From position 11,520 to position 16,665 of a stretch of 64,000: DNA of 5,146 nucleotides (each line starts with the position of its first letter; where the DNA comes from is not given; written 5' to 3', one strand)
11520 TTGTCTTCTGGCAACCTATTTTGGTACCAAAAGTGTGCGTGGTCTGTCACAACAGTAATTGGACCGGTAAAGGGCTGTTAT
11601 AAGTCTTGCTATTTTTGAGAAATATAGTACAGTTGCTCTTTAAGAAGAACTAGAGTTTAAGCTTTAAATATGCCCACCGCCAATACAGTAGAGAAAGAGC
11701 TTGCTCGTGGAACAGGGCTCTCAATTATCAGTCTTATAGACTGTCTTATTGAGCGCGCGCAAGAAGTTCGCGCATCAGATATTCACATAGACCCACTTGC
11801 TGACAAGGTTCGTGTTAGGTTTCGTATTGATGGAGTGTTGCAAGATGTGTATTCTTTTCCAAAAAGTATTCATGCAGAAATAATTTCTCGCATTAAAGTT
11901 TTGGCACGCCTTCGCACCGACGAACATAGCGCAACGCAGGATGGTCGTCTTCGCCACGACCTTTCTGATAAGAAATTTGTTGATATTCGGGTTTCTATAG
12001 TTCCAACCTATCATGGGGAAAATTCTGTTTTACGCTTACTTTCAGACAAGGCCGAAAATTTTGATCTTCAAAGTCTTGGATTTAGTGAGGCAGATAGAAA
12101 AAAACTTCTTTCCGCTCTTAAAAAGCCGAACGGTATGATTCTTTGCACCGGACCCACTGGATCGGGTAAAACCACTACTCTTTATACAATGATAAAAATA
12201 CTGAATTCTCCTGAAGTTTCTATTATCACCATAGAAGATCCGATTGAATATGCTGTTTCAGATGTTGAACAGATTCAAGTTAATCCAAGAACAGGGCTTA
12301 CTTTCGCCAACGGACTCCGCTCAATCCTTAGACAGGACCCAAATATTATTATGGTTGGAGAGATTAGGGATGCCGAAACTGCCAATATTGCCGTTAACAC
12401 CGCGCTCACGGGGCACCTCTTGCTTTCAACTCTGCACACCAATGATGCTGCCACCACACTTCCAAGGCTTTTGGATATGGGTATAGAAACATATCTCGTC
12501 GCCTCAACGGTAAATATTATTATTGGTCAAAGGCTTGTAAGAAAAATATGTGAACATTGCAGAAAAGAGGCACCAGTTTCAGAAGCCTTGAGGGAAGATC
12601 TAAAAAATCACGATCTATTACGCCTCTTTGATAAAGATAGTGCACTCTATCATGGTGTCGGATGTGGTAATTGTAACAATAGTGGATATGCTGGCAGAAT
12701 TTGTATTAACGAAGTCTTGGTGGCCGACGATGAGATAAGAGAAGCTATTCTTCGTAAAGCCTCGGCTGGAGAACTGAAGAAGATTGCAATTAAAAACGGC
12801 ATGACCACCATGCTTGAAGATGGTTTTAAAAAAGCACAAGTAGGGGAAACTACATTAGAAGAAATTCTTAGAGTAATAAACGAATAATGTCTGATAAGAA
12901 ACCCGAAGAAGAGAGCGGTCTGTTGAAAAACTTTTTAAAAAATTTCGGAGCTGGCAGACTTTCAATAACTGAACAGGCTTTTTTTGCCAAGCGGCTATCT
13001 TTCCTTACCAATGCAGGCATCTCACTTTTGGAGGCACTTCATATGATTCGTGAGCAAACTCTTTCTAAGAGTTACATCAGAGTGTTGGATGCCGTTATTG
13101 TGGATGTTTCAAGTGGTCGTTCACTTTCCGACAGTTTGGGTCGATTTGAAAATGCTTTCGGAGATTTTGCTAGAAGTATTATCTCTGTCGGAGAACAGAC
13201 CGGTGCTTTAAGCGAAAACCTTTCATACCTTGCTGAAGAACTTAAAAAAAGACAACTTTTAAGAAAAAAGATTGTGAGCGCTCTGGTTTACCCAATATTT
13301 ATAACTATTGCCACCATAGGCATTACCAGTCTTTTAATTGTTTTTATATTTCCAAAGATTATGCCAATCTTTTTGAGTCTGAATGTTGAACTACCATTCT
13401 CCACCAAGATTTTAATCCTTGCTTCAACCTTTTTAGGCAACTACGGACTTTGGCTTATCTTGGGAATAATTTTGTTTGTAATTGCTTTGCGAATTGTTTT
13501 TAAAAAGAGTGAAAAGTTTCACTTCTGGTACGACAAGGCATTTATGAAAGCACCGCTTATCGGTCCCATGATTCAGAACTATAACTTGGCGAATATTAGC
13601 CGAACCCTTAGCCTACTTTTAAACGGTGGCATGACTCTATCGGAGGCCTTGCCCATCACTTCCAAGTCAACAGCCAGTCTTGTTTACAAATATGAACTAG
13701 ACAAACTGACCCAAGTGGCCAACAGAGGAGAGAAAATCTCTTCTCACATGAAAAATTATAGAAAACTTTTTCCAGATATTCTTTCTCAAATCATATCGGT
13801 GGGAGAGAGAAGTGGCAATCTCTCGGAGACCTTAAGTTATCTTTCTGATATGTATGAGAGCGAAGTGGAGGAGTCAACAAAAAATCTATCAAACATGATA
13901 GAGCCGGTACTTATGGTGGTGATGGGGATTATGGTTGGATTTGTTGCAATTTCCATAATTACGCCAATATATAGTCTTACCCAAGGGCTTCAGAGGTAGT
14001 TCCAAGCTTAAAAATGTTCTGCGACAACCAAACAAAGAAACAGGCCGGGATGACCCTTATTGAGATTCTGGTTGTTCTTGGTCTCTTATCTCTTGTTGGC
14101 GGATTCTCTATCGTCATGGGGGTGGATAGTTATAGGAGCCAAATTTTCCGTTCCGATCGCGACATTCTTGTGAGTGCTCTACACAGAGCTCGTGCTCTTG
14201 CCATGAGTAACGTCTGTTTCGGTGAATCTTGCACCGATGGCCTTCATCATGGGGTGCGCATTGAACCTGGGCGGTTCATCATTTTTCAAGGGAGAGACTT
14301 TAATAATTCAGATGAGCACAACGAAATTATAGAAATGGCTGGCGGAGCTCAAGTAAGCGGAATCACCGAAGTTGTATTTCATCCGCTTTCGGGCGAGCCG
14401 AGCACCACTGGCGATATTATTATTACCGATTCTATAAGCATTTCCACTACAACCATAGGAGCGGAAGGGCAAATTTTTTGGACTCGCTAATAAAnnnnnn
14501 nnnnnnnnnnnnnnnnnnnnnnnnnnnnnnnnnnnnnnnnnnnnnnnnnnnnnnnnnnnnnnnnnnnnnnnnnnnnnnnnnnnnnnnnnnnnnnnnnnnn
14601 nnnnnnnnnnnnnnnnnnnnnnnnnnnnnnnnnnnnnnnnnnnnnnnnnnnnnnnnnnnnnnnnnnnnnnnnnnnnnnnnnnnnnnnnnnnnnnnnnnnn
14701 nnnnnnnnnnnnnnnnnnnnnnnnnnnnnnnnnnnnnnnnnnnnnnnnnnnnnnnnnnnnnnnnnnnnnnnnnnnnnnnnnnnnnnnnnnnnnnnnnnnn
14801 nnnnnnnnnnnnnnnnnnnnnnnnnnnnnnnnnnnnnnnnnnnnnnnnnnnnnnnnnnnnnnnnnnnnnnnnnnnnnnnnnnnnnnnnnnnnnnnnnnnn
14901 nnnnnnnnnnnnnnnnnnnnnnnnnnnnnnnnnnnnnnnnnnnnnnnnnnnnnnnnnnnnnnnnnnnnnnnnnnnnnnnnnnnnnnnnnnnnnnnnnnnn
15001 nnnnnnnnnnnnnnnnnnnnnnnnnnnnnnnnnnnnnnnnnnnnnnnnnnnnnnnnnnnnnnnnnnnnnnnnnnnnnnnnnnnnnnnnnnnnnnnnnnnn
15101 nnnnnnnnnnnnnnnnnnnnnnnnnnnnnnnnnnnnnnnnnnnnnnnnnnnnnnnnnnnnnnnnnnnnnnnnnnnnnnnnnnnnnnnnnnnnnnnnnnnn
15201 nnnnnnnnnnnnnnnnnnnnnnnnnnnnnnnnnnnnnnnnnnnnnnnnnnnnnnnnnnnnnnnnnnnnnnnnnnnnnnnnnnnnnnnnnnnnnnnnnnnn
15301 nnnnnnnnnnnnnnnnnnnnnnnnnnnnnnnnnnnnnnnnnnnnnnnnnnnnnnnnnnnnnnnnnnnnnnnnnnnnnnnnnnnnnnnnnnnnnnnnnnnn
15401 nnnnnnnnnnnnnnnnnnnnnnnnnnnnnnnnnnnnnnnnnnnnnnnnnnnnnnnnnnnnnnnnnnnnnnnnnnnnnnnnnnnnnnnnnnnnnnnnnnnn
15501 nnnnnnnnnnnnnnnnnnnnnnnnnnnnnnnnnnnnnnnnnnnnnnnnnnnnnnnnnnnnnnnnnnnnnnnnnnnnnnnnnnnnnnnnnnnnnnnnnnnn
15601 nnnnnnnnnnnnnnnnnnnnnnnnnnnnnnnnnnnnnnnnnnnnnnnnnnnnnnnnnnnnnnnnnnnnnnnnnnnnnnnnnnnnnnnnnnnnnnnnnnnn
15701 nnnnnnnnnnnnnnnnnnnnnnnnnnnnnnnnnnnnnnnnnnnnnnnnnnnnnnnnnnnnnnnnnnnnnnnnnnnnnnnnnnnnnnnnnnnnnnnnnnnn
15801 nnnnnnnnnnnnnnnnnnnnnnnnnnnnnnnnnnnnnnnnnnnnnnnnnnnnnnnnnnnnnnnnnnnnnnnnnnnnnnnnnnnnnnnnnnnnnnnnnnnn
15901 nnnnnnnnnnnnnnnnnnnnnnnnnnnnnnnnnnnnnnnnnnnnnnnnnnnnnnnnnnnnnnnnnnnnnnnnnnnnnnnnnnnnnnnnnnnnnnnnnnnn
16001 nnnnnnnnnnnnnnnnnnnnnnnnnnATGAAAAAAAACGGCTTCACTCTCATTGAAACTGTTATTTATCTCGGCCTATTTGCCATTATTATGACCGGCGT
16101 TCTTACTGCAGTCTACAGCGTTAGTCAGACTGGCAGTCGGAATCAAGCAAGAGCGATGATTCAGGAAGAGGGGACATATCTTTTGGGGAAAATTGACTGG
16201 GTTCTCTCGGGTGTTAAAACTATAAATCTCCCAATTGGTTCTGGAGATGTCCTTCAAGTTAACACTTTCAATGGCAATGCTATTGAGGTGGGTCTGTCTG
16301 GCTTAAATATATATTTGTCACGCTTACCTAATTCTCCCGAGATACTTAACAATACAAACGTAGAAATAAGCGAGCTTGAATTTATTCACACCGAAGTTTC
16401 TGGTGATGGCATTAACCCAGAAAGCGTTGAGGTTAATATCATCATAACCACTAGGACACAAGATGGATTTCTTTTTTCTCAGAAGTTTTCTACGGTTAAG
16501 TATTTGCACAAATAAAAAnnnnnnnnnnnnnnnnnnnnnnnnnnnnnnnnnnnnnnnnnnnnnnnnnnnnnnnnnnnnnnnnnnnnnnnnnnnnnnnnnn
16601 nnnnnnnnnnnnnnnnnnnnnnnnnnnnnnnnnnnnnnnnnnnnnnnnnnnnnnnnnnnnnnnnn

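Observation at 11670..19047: Compact type IV pilus locus with two large modular pilins (LVIVD beta-propeller; vWA + poly-Pro) and no PilMNOQ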

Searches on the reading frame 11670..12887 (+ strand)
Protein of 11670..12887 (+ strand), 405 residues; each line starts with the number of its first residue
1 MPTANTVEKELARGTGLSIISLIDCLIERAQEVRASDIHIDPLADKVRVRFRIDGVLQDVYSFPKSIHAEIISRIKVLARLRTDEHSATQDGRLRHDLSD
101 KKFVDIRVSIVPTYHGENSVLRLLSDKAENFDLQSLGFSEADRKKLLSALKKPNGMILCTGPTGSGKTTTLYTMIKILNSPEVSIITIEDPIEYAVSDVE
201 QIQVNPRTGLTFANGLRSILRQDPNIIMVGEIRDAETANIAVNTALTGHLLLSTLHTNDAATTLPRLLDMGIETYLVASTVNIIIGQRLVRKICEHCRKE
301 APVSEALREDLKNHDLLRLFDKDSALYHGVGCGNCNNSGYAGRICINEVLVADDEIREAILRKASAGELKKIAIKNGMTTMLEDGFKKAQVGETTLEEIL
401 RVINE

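Call 3: search_protein_families(library=pfam, proteins=[window:11670-12887:+], max_evalue=1)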
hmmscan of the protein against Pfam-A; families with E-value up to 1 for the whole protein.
window:11670-12887:+ (405 aa): 26 families (the best 25 are shown)
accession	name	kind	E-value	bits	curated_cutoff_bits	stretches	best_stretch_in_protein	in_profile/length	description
PF00437.27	T2SSE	-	3.6e-126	421.2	24.9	1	18-401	7-370/370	Type II/IV secretion system protein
PF13401.12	AAA_22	-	0.00026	21.7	27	1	153-189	4-40/130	AAA domain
PF25199.1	nSTAND_NTPase5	-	0.001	19.3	34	1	151-205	38-93/145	Novel STAND NTPase 5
PF13191.12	AAA_16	-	0.0024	18.8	32.6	1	140-182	6-52/167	AAA ATPase domain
PF12775.13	AAA_7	-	0.0027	17.7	25.8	1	145-188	24-67/181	P-loop containing dynein motor region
PF13555.12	AAA_29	-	0.0038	17.4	27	1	153-180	21-48/61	P-loop containing region of AAA domain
PF13086.12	AAA_11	-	0.0042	17.3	27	1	140-180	4-43/257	AAA domain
PF13173.12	AAA_14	-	0.0053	17.2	27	1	155-241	3-80/129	AAA domain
PF20720.3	nSTAND3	-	0.0093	16.1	27.2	1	148-191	12-54/155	Novel STAND NTPase 3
PF16796.11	Microtub_bd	-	0.013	15.8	27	1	148-173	85-110/155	Microtubule binding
PF01580.24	FtsK_SpoIIIE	-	0.014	15.3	24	1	143-176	28-61/221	FtsK/SpoIIIE family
PF13245.12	AAA_19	-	0.015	15.9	25.1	1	153-182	10-39/134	AAA domain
PF13604.12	AAA_30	-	0.022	14.9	27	1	148-181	12-45/191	AAA domain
PF04851.21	ResIII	-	0.028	14.8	22.5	1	145-180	14-49/164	Type III restriction enzyme, res subunit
PF00225.29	Kinesin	-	0.036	13.5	29.3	1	138-172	59-93/327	Kinesin motor domain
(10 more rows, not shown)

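Call 4: search_protein_families(library=ncbifam, proteins=[window:11670-12887:+], max_evalue=1)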
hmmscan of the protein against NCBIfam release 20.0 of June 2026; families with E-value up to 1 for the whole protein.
window:11670-12887:+ (405 aa): 34 families (the best 25 are shown)
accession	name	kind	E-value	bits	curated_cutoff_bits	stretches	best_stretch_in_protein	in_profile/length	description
TIGR02533.1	type_II_gspE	equivalog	3.1e-152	507.6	630.25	1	17-402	107-485/486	type II secretion system ATPase GspE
TIGR02538.1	type_IV_pilB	equivalog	2.9e-144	481.7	675.65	1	19-404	181-563/564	type IV-A pilus assembly ATPase PilB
NF053534.1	T4PilAsmATPsTfpB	equivalog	8.7e-127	423.9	850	1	18-403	200-582/584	type IV pilus assembly ATPase TfpB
NF007755.0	PRK10436.1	equivalog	8.5e-126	420.3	617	1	15-403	81-459/465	type II secretion system protein GspE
NF041000.1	ATPase_ComGA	equivalog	7e-77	258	300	1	26-291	3-266/267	competence type IV pilus ATPase ComGA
TIGR01420.1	pilT_fam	subfamily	9.9e-54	182.8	319.1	1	24-293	3-271/343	PilT/PilU family type 4a pilus ATPase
TIGR02525.1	plasmid_TraJ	equivalog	4.9e-27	94.9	368.3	1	144-271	139-273/372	plasmid transfer ATPase TraJ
TIGR02524.1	dot_icm_DotB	equivalog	8.4e-25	87.7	463.3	1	146-290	126-285/358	Dot/Icm type IV secretion system ATPase DotB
NF058587.1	archaellum_moto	equivalog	4.1e-17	62.1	550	1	157-305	278-432/527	archaellum flagellar ATPase motor FlaI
TIGR03819.1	heli_sec_ATPase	hypoth_equivalog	7.1e-16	58.3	373.15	1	71-280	99-310/340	TadA family conjugal transfer-associated ATPase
TIGR02782.1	TrbB_P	equivalog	1.6e-13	50.6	304.55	1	140-283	123-274/303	P-type conjugative transfer ATPase TrbB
TIGR02788.1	VirB11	equivalog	1.2e-12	47.5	249.95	1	155-272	145-267/308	P-type DNA transfer ATPase VirB11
NF010469.0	PRK13894.1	subfamily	1.4e-12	47.6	508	1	147-270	142-267/320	conjugal transfer ATPase TrbB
NF010407.0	PRK13833.1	subfamily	2.1e-11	43.8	499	1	145-275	136-267/323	conjugal transfer protein TrbB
NF010425.0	PRK13851.1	equivalog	9e-10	37.9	461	1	138-268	146-281/344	type IV secretion system protein VirB11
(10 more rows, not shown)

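Call 82: search_solved_structures(query=window:11670-12887:+, max_evalue=1e-40)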
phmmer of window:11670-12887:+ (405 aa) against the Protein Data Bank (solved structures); distinct sequences matched with E-value up to 1e-40: 12.
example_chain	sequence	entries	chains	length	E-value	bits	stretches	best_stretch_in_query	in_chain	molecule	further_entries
5oiu_A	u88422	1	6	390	7.9e-102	344.2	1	29-401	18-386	Type IV pilus assembly protein PilF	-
5it5_F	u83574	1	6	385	7.9e-102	344.2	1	30-401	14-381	ATP binding motif-containing protein PilF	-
6ejf_A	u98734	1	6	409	9.3e-102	344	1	30-401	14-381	Type IV pilus assembly protein PilF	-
3jc8_Ba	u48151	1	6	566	3.9e-101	341.9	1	15-400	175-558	Type IV-A pilus assembly ATPase PilB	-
6f8l_G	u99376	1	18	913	4.7e-101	341.6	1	28-401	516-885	Type IV pilus assembly protein PilF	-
5zfr_A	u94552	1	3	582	5.5e-100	338.1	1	17-402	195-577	Type IV pilus biogenesis ATPase PilB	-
6olj_C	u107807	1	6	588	1.8e-99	336.5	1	17-402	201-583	Type IV pilus biogenesis ATPase PilB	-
5tsg_B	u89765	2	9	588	2.4e-99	336.1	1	17-402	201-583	Type IV pilus biogenesis ATPase PilB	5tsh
4kss_A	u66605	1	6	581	1e-98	333.9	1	17-404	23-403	Type II secretion system protein E, hemolysin-coregulated protein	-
4ksr_A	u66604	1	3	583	1.1e-98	333.9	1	17-404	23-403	Type II secretion system protein E, Hemolysin-coregulated protein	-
4pht_A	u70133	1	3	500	1.2e-98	333.8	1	17-404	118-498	General secretory pathway protein E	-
1p9r_A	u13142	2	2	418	2.4e-98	332.7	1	17-401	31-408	General secretion pathway protein E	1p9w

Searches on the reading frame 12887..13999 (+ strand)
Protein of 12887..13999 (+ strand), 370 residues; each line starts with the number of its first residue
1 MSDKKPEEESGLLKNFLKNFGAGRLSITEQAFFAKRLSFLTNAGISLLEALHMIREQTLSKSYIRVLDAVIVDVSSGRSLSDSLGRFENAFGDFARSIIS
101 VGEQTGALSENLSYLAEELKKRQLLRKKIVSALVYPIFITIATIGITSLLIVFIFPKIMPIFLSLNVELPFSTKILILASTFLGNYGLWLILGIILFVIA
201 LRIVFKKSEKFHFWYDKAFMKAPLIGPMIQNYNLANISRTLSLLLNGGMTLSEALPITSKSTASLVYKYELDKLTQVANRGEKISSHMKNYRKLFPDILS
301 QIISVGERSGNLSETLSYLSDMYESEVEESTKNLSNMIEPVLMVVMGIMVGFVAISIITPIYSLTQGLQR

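Call 3: search_protein_families(library=pfam, proteins=[window:12887-13999:+], max_evalue=1)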
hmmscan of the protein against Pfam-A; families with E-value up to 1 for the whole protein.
window:12887-13999:+ (370 aa): 4 families
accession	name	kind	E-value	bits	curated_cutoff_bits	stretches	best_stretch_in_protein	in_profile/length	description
PF00482.28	T2SSF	-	2.2e-54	183.2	25.2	2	238-360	2-125/125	Type II secretion system (T2SS), protein F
PF09769.14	ApoO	-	0.028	14.8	31.4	1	239-278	92-131/131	Apolipoprotein O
PF16146.10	DUF4854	-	0.13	13.1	28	1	263-305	35-77/102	Domain of unknown function (DUF4854)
PF19840.4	DUF6317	-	0.18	13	27.4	0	276-333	11-66/100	Family of unknown function (DUF6317)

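Call 4: search_protein_families(library=ncbifam, proteins=[window:12887-13999:+], max_evalue=1)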
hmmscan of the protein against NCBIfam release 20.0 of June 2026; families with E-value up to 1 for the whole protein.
window:12887-13999:+ (370 aa): 7 families
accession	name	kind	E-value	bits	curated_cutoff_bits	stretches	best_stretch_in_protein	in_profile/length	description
TIGR02120.1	GspF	equivalog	2.8e-84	283.7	424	1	17-366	52-399/401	type II secretion system inner membrane protein GspF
NF007861.0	PRK10573.1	equivalog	1.7e-70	238.2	401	1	28-368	59-398/401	protein transport protein HofC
NF052607.1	T4PiliAsmPilCThrm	equivalog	2.2e-63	214.7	700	1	27-367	65-403/406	type IV pilus assembly protein PilC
NF052606.1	T4PiliAsmPilCMyx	equivalog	9.9e-56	189.3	700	1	26-367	78-417/419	type IV pilus assembly protein PilC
NF041012.2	T4P_ComGB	equivalog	9.6e-47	159.9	240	1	29-365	2-331/332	competence type IV pilus assembly protein ComGB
NF047826.1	T3SSXpsF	equivalog_domain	9.7e-46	156.3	650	1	25-367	63-403/405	type II secretion system protein XpsF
NF004671.0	PRK06010.1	subfamily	0.32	11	104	0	132-176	28-73/88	flagellar biosynthesis protein FliQ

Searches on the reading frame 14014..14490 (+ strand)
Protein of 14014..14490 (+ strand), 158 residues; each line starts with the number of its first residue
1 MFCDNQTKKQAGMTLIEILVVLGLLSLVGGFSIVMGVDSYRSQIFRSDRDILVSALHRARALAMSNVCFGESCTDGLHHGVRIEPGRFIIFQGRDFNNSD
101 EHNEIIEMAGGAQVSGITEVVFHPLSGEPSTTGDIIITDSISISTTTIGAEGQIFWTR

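Call 3: search_protein_families(library=pfam, proteins=[window:14014-14490:+], max_evalue=1)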
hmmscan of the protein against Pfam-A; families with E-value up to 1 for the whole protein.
window:14014-14490:+ (158 aa): 1 family
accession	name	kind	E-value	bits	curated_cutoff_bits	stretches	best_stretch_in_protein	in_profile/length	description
PF07963.17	N_methyl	-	5.6e-06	26.1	21.2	1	8-31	2-25/27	Prokaryotic N-terminal methylation motif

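Call 4: search_protein_families(library=ncbifam, proteins=[window:14014-14490:+], max_evalue=1)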
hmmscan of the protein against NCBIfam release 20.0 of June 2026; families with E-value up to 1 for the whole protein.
window:14014-14490:+ (158 aa): 7 families
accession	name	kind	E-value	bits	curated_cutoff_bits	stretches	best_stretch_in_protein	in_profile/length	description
TIGR01708.2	typeII_sec_gspH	equivalog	0.00014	21.9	80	1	10-92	1-74/169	type II secretion system minor pseudopilin GspH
TIGR02532.1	IV_pilin_GFxxxE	domain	0.00029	20.6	16.3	1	10-29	1-20/24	prepilin-type N-terminal cleavage/methylation domain-containing protein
TIGR02596.1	TIGR02596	subfamily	0.0004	20.5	70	1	14-66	2-54/196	Verru_Chthon cassette protein D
NF007862.0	PRK10574.1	equivalog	0.0086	16.2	138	1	8-44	2-34/145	prepilin peptidase-dependent pilin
NF007800.0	PRK10506.1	equivalog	0.0096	15.7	158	1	5-30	3-28/163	prepilin peptidase-dependent protein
NF041013.1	T4P_ComGE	equivalog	0.083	13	49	1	8-28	1-21/83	competence type IV pilus minor pilin ComGE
NF047827.1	T3SSXpsH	equivalog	0.11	12.3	160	1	12-65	2-55/145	type II secretion system protein XpsH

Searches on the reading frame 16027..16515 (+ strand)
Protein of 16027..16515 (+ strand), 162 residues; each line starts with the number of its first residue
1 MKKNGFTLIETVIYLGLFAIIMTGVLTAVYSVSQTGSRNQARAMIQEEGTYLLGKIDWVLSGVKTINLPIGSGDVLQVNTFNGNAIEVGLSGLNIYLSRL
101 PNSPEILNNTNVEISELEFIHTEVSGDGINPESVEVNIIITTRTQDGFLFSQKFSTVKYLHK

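Call 3: search_protein_families(library=pfam, proteins=[window:16027-16515:+], max_evalue=1)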
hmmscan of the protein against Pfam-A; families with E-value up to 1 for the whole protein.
window:16027-16515:+ (162 aa): 2 families
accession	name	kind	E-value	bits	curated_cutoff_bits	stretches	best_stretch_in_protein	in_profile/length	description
PF07963.17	N_methyl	-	4.9e-06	26.3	21.2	1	2-26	3-27/27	Prokaryotic N-terminal methylation motif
PF04341.17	DUF485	-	0.11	12.9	28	1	9-34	50-75/88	Protein of unknown function, DUF485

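Call 4: search_protein_families(library=ncbifam, proteins=[window:16027-16515:+], max_evalue=1)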
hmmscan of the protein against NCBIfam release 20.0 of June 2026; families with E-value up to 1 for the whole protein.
window:16027-16515:+ (162 aa): 10 families
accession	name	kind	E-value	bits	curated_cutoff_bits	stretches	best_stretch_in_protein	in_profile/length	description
NF041013.1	T4P_ComGE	equivalog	4.3e-05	23.5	49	1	2-35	2-35/83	competence type IV pilus minor pilin ComGE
NF038304.1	EPS_HpsC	equivalog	0.016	14.8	200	1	2-45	19-62/318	hormogonium polysaccharide secretion pseudopilin HpsC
TIGR01707.1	gspI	equivalog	0.017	15.6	44.35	1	5-42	1-38/101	type II secretion system minor pseudopilin GspI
NF040982.1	ComGD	equivalog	0.026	15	70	1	3-33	1-31/139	competence type IV pilus minor pilin ComGD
TIGR02532.1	IV_pilin_GFxxxE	domain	0.028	14.3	16.3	1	4-26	2-24/24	prepilin-type N-terminal cleavage/methylation domain-containing protein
TIGR01708.2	typeII_sec_gspH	equivalog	0.047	13.7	80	1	4-42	2-40/169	type II secretion system minor pseudopilin GspH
TIGR03094.1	sulfo_cyanin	equivalog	0.067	12.6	168.4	1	11-99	7-91/195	sulfocyanin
NF041002.1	pilin_ComGF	equivalog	0.11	12.8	80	1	4-36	2-34/139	competence type IV pilus minor pilin ComGF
NF038303.1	EPS_HpsB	equivalog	0.15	12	150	1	3-42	2-39/211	hormogonium polysaccharide secretion pseudopilin HpsB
TIGR02599.1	TIGR02599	subfamily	0.21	10.8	256.5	1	5-43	1-39/361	Verru_Chthon cassette protein C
